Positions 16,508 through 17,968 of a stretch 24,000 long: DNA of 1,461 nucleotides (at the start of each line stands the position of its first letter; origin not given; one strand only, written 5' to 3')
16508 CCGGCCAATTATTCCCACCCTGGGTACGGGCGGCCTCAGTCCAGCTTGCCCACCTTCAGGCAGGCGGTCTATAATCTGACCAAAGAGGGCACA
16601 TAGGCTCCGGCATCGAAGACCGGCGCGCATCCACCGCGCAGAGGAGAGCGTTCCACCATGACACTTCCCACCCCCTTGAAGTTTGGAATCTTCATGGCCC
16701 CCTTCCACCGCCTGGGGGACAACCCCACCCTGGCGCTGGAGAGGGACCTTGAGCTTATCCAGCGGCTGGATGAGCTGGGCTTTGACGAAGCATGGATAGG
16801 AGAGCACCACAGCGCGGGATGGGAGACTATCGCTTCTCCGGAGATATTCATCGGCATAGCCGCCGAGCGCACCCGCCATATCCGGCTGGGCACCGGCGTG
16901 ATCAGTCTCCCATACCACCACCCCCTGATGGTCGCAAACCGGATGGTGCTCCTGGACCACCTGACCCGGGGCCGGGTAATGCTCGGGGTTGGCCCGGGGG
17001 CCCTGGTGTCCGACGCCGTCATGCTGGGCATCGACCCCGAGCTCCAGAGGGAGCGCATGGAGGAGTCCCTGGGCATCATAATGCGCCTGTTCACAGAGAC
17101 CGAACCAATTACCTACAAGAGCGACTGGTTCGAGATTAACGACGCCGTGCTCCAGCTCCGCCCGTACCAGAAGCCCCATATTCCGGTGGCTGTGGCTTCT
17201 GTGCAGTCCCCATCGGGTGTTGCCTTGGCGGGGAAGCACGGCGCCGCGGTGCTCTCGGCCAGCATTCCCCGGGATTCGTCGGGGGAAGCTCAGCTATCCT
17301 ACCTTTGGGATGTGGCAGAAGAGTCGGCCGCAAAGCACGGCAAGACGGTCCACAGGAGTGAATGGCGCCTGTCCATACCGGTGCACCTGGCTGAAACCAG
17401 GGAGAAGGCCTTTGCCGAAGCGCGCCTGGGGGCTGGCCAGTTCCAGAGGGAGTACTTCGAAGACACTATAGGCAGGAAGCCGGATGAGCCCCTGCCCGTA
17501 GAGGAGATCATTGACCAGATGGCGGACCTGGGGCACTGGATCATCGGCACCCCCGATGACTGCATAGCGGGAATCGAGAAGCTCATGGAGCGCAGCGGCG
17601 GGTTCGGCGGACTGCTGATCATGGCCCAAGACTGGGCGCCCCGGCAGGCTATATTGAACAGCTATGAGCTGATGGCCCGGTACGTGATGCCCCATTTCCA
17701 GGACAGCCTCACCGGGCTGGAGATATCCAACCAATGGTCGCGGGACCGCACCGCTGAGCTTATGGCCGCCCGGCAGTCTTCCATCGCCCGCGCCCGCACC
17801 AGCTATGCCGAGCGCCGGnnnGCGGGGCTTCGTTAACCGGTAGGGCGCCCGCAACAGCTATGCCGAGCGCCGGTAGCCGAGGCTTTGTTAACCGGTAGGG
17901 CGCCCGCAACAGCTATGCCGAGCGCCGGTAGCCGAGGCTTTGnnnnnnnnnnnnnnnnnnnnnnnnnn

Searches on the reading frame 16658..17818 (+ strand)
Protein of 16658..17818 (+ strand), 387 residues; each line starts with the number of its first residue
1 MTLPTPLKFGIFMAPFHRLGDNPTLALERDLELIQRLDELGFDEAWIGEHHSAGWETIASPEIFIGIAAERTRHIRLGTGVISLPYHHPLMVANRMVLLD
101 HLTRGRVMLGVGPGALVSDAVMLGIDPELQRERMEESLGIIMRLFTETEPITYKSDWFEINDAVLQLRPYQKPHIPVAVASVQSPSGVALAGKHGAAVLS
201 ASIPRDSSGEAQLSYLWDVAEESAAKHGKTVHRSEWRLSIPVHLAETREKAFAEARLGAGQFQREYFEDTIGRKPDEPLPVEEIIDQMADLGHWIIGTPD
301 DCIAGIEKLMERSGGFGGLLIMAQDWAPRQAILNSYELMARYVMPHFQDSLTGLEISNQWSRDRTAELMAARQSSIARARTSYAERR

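Call 119: search_protein_families(library=padloc, proteins=[window:16658-17818:+], max_evalue=0.01)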
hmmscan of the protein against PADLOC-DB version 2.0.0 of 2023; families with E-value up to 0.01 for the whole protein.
window:16658-17818:+ (387 aa): 1 family
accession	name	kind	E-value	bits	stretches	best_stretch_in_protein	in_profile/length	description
PDLC01078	C3a156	-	5.6e-20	70.1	1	34-311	20-252/268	oxidoreductase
